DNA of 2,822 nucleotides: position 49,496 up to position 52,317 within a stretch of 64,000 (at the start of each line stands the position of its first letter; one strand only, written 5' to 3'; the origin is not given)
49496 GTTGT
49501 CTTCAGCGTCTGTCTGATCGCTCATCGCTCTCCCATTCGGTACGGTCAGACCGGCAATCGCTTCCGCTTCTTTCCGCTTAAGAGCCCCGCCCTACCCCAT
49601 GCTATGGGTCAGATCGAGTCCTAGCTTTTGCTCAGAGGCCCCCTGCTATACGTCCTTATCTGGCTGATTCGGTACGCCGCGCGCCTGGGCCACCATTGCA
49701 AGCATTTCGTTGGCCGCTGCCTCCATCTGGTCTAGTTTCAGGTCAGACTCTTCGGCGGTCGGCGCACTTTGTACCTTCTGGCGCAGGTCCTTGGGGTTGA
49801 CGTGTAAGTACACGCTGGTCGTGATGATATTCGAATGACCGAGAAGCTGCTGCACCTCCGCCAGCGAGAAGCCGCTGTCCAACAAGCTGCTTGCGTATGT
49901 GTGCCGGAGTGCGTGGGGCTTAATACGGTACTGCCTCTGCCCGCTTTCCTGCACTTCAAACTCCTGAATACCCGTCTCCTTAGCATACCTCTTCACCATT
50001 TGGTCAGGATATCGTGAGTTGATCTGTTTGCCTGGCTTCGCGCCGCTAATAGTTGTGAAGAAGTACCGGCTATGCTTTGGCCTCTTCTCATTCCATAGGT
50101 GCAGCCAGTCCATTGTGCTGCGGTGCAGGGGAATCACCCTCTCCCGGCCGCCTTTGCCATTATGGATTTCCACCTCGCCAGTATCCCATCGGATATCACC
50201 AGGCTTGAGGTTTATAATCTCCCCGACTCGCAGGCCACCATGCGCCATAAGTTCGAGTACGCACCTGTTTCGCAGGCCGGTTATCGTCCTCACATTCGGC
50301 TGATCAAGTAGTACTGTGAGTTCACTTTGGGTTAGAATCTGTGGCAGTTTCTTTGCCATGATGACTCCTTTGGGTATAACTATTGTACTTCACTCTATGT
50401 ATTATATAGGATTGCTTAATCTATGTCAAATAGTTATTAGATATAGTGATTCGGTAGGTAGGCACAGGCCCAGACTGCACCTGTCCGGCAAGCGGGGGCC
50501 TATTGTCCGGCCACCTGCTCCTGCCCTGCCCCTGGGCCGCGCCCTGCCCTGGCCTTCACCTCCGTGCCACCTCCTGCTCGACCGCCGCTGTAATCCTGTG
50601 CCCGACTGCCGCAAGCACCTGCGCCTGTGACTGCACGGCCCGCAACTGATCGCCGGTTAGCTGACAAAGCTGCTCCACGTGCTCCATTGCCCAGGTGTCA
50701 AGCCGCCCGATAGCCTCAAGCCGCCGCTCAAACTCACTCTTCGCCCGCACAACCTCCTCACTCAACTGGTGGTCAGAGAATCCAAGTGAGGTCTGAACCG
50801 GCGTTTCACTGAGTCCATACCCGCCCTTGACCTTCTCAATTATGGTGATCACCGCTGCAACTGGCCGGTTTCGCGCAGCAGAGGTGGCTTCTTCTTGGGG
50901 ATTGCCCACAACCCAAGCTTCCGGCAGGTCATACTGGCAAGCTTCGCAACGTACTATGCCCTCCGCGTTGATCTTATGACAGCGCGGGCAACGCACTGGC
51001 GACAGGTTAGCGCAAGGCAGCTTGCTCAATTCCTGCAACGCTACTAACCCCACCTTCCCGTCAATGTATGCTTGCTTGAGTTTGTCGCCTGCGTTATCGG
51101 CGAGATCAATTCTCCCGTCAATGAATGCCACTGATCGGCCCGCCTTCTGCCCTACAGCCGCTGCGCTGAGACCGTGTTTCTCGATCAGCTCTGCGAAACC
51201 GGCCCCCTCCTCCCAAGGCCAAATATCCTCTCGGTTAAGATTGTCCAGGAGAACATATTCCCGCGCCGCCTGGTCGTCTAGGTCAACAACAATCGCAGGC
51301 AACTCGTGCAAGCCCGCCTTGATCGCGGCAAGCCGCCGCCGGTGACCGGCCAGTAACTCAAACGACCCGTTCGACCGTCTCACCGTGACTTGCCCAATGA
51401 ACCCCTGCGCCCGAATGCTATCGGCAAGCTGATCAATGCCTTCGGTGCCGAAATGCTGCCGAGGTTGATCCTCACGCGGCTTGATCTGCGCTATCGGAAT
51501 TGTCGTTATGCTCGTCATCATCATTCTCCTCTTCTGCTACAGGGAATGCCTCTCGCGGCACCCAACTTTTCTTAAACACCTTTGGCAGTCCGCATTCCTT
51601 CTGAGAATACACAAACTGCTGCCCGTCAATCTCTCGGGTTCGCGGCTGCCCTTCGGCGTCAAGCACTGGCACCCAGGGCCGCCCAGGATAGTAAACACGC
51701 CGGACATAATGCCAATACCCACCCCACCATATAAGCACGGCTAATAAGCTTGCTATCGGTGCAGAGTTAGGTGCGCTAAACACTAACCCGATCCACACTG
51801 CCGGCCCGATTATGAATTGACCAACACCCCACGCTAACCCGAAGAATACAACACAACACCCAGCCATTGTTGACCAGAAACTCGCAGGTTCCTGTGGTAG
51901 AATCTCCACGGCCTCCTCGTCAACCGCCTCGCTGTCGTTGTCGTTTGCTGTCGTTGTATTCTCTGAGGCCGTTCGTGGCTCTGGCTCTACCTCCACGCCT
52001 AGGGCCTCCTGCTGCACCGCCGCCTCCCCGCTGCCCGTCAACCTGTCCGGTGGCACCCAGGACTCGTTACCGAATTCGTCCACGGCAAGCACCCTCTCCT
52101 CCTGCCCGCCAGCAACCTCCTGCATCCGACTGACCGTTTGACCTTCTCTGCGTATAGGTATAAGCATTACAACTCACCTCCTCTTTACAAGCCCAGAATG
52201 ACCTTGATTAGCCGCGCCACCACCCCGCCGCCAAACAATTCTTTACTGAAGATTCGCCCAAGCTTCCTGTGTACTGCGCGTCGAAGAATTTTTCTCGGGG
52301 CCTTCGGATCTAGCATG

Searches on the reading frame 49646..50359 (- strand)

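Call 10: search_protein_families(library=pfam, proteins=[window:49646-50359:-], max_evalue=0.01)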
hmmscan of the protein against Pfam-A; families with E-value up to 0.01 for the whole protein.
window:49646-50359:- (237 aa): 1 family
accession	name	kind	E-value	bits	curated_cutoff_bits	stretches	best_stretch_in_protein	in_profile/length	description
PF00589.27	Phage_integrase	-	5.4e-38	130.9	27.1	1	8-189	2-170/172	Phage integrase family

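Call 94: search_protein_families(library=ncbifam, proteins=[window:49646-50359:-], max_evalue=0.01)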
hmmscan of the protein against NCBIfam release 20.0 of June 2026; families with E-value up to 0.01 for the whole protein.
window:49646-50359:- (237 aa): 14 families
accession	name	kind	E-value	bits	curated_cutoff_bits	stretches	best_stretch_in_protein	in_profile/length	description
TIGR02225.1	recomb_XerD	equivalog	1.4e-40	139.5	329.6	1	2-198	97-285/290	site-specific tyrosine recombinase XerD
NF040815.2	recomb_XerA_Arch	equivalog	2.1e-40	138.9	220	1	2-194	90-261/263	site-specific tyrosine recombinase/integron integrase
TIGR02224.1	recomb_XerC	equivalog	2.7e-39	135.3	335.15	1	2-197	100-287/295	tyrosine recombinase XerC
NF001399.0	PRK00283.1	subfamily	5.2e-39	134.3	279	1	2-199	107-295/300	tyrosine recombinase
NF002331.0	PRK01287.1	subfamily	1.4e-30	106.5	371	1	3-227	135-353/365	site-specific tyrosine recombinase XerC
TIGR02249.1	integrase_gron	subfamily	1e-23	84.2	265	2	143-191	256-304/315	integron integrase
NF003462.0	PRK05084.1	equivalog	7.1e-20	71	267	1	30-198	196-355/360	tyrosine recombinase XerS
NF011946.0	PRK15417.1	equivalog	1.5e-14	53.9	435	2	146-188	274-316/337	integron integrase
NF007371.0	PRK09871.1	subfamily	1.6e-10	40.9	222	1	9-188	7-175/198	tyrosine-type DNA invertase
NF007370.0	PRK09870.1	subfamily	1.7e-10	40.9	221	1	6-188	10-180/200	tyrosine-type DNA invertase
NF040693.1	recomb_GmtY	equivalog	2.5e-08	33.6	340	1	143-195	388-440/441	gamma-mobile-trio recombinase GmtY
NF047926.1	integrase_GmtZ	equivalog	0.00025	19.2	600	1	136-205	417-488/784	gamma-mobile-trio integrase GmtZ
NF002685.0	PRK02436.1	equivalog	0.006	16.5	178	0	36-182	119-241/245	site-specific tyrosine recombinase XerD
NF041502.1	integrase_1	equivalog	0.0095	14.7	350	0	143-190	316-363/484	site-specific integrase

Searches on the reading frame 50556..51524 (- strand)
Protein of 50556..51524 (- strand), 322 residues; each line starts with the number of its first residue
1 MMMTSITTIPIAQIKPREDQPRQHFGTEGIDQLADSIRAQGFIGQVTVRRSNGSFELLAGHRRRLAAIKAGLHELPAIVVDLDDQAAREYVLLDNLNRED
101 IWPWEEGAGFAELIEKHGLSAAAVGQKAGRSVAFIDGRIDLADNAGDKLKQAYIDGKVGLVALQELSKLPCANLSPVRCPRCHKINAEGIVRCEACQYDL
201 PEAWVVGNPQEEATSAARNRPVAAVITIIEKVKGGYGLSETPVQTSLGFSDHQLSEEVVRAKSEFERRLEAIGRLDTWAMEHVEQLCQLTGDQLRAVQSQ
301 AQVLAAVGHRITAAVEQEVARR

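Call 10: search_protein_families(library=pfam, proteins=[window:50556-51524:-], max_evalue=0.01)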
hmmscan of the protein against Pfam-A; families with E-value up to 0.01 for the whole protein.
window:50556-51524:- (322 aa): 1 family
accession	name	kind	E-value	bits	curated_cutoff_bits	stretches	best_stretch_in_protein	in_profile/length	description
PF02195.25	ParB_N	-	5.4e-21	74.9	26.3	1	5-96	2-94/95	ParB N-terminal domain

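Call 58: search_protein_families(library=phrogs, proteins=[window:50556-51524:-], max_evalue=0.01)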
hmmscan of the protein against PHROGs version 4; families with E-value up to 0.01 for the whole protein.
window:50556-51524:- (322 aa): 25 families
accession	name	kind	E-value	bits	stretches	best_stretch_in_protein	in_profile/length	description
phrog_3264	-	DNA, RNA and nucleotide metabolism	3.6e-31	110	1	3-151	46-193/337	ParB-like partition protein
phrog_4715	-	DNA, RNA and nucleotide metabolism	4.4e-31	109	1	4-170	145-332/630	ParB-like partition protein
phrog_6218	-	DNA, RNA and nucleotide metabolism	1.4e-23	84.9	1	3-166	2-165/506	ParB-like partition protein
phrog_620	-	DNA, RNA and nucleotide metabolism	3e-17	64.4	1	2-95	5-95/217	ParB-like partition protein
phrog_8071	-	DNA, RNA and nucleotide metabolism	2.7e-16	60.8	1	4-125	5-122/389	ParB-like partition protein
phrog_1033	-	DNA, RNA and nucleotide metabolism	3e-16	61.2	1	9-169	36-202/334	ParB-like partition protein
phrog_498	-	other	1.3e-13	51.4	1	2-95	31-123/633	DNA methyltransferase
phrog_723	-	DNA, RNA and nucleotide metabolism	6.5e-13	50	1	2-96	9-103/223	ParB-like partition protein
phrog_18726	-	unknown function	2.7e-11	43.9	1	73-169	106-200/572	-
phrog_930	-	DNA, RNA and nucleotide metabolism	9.4e-11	43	1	4-95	5-93/223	ParB-like partition protein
phrog_940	-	DNA, RNA and nucleotide metabolism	8e-10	39.5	1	1-105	1-103/388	nuclease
phrog_18056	-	DNA, RNA and nucleotide metabolism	9.4e-09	35.6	1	6-90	3-82/387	ParB-like partition nuclease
phrog_15396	-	DNA, RNA and nucleotide metabolism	1e-07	33.1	1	5-97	3-92/258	ParB-like partition nuclease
phrog_5475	-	unknown function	7e-07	29.4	1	7-89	4-81/458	-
phrog_7783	-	unknown function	1.7e-06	28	1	28-145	25-147/634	-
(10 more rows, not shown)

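Call 94: search_protein_families(library=ncbifam, proteins=[window:50556-51524:-], max_evalue=0.01)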
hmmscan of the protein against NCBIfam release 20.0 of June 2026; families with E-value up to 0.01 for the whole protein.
window:50556-51524:- (322 aa): 6 families
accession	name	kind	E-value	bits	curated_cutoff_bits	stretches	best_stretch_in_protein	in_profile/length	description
TIGR04285.1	nucleoid_noc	exception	2.2e-32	112.4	315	1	6-141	2-137/255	nucleoid occlusion protein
TIGR00180.1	parB_part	domain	1.4e-27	96.7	58.45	1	7-142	6-144/186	ParB/RepB/Spo0J family partition protein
TIGR03734.1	PRTRC_parB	hypoth_equivalog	6.8e-18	64.5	278.6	1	20-170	7-161/555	PRTRC system ParB family protein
TIGR03454.1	partition_RepB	equivalog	1e-07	31.7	201.5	1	7-127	65-186/325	plasmid partitioning protein RepB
NF010406.0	PRK13832.1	subfamily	3e-07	29.3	640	1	14-114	12-116/578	plasmid partitioning protein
NF010440.0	PRK13866.1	equivalog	0.0023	17.1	522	1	30-124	90-185/336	plasmid partitioning protein RepB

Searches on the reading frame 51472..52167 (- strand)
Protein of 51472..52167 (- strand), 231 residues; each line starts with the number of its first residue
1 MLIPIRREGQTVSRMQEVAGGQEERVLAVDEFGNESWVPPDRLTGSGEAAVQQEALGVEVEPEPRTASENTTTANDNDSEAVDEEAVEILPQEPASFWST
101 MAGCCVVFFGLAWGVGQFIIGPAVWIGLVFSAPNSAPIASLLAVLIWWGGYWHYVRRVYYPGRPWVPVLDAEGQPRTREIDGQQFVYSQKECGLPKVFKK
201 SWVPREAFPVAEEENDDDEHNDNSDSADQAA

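Call 10: search_protein_families(library=pfam, proteins=[window:51472-52167:-], max_evalue=0.01)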
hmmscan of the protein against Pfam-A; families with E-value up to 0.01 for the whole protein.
window:51472-52167:- (231 aa): 0 families

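Call 58: search_protein_families(library=phrogs, proteins=[window:51472-52167:-], max_evalue=0.01)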
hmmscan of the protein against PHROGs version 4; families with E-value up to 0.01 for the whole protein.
window:51472-52167:- (231 aa): 0 families

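Call 85: find_homologous_proteins(query=window:51472-52167:-, max_evalue=0.00001)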
Query window:51472-52167:- (231 aa): 25 proteins with E <= 0.00001 among 829 candidates.
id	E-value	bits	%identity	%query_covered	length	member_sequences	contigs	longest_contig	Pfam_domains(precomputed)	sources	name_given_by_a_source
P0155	5.2e-154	529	100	100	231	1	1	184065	-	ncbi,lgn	-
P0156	1.3e-119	416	82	100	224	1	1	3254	-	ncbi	-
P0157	1.1e-103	364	78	94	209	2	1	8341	-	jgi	-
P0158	1.3e-103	364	71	95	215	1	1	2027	-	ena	-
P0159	4.9e-103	362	72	87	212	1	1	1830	-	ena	-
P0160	3.1e-101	356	67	95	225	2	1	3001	-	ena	-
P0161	8.4e-100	351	71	100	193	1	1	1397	-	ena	-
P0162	5.1e-97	342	68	91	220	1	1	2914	-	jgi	-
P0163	2.2e-95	337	70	91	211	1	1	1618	-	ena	-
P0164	8.0e-94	332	65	100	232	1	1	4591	-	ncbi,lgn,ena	-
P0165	4.1e-86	306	63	96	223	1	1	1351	-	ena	-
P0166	4.2e-86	306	64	94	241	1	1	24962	-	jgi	-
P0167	9.3e-85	302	60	96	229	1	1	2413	-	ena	-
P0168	1.9e-81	291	62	85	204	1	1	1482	-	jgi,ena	-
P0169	4.9e-79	283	58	96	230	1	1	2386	-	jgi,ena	-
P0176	8.3e-32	129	62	48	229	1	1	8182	-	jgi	-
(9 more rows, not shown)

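Call 86: find_encoding_contigs(protein=P0166, flank=8000, max_places=2)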
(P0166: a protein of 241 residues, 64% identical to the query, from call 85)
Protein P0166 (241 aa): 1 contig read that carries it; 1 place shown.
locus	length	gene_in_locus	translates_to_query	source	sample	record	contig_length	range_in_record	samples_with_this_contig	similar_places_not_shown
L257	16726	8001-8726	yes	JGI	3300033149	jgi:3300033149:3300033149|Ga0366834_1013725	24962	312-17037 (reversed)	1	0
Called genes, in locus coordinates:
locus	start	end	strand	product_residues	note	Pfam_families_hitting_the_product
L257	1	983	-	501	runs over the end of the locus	-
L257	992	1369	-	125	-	PF01050:MannoseP_isomer, PF07883:Cupin_2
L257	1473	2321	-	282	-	PF00294:PfkB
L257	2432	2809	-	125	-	-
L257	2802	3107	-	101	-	-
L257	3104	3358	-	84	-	PF04193:PQ-loop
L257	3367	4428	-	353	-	PF00149:Metallophos (faint)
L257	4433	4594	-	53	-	-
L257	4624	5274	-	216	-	-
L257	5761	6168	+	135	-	-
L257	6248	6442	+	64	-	-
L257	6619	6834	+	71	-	-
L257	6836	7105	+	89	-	-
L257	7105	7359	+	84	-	-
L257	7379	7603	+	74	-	-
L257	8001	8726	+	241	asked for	-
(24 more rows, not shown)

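Call 87: find_encoding_contigs(protein=P0176, flank=8000, max_places=2)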
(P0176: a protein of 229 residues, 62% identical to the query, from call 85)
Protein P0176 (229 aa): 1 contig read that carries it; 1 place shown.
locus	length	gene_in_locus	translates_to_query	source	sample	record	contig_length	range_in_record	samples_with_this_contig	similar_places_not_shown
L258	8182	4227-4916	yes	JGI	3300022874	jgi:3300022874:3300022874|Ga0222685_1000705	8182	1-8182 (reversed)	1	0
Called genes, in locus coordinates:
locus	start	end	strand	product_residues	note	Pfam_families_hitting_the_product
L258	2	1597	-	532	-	?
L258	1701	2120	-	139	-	-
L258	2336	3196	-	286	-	-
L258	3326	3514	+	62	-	-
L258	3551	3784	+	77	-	-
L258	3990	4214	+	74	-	-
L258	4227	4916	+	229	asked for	-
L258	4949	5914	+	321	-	PF02195:ParB_N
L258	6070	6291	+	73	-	-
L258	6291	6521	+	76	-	-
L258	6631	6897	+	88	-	-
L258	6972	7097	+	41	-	-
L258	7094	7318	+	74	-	-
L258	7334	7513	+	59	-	-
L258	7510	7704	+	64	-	-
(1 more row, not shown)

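Call 88: find_encoding_contigs(protein=P0164, flank=8000, max_places=2)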
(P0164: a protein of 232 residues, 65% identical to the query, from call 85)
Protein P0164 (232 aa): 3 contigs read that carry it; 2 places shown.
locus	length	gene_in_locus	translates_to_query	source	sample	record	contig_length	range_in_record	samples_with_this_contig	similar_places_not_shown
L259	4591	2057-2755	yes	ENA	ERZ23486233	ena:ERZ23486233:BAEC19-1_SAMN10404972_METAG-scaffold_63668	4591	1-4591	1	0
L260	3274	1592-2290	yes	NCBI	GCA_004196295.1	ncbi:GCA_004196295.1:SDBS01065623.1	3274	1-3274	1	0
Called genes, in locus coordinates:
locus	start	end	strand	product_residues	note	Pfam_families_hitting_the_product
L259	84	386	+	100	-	-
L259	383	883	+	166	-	-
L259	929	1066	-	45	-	-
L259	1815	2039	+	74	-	-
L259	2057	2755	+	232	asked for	-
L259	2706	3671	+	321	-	PF02195:ParB_N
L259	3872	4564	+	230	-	PF00589:Phage_integrase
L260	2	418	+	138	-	?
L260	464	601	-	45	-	-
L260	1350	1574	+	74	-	-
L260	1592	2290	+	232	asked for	-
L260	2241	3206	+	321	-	PF02195:ParB_N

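Call 94: search_protein_families(library=ncbifam, proteins=[window:51472-52167:-], max_evalue=0.01)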
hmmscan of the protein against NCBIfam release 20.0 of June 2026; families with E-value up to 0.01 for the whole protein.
window:51472-52167:- (231 aa): 0 families

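Call 97: search_dna_similar(query=window:51472-52167:-, collection=plasmids, mode=protein, max_evalue=0.001, max_rows=10)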
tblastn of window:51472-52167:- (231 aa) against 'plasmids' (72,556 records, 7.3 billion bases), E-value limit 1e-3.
No match.

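Call 98: search_dna_similar(query=window:51472-52167:-, collection=phages, mode=protein, max_evalue=0.001, max_rows=10)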
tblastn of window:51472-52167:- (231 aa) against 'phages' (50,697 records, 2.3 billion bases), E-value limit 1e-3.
No match.
